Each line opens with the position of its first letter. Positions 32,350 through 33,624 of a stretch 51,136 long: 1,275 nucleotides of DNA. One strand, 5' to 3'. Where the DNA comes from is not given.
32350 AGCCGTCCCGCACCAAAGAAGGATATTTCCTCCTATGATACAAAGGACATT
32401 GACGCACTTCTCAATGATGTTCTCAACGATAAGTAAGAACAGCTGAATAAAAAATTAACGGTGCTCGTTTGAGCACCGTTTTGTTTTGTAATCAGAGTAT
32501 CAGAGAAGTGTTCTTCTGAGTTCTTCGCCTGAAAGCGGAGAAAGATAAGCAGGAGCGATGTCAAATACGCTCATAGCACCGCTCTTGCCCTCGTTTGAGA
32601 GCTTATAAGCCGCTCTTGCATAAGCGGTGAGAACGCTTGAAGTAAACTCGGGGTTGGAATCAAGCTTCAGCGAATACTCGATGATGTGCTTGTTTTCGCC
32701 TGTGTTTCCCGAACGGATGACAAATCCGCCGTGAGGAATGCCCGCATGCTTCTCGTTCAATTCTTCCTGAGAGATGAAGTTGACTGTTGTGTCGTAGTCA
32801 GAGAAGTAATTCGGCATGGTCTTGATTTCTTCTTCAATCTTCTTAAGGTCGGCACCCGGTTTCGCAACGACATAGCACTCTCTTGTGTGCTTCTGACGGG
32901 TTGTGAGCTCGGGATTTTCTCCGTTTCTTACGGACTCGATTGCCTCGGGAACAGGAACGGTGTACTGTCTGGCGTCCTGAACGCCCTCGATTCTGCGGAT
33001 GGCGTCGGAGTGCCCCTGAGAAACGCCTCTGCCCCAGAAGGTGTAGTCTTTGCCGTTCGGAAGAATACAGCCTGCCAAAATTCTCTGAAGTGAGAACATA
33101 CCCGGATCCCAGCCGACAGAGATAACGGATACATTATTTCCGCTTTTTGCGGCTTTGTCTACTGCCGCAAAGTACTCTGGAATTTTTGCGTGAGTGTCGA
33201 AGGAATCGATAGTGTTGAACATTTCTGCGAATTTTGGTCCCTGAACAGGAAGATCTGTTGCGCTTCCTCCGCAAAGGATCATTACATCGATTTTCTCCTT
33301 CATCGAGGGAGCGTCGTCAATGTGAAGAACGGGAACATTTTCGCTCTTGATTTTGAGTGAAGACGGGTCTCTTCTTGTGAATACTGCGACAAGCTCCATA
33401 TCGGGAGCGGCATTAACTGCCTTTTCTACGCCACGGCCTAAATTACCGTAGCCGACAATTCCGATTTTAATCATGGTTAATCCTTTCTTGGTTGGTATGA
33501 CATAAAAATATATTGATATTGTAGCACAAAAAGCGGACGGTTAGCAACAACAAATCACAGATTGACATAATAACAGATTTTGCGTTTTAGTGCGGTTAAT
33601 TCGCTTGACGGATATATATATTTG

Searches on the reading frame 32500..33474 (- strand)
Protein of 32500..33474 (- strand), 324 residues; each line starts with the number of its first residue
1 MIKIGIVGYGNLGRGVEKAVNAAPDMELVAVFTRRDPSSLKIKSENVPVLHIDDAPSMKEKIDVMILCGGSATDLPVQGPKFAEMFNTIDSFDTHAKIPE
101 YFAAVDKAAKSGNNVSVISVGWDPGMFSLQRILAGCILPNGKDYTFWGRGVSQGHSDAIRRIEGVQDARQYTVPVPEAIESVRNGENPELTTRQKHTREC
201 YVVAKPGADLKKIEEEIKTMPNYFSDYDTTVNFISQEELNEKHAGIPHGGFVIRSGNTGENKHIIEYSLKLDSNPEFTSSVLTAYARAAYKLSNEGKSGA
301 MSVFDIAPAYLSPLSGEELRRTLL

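Call 16: search_protein_families(library=pfam, proteins=[window:32500-33474:-], max_evalue=0.001)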
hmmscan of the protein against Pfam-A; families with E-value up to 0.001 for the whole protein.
window:32500-33474:- (324 aa): 3 families
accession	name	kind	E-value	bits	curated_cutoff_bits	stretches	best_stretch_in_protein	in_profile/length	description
PF16654.10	DAPDH_C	-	2e-79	265.3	30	1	121-273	1-154/154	Diaminopimelic acid dehydrogenase C-terminal domain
PF01113.26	DapB_N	-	1.5e-05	25.5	25.6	1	2-66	1-72/124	Dihydrodipicolinate reductase, N-terminus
PF01408.29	GFO_IDH_MocA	-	8.2e-05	23.7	24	1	2-71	1-72/120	Oxidoreductase family, NAD-binding Rossmann fold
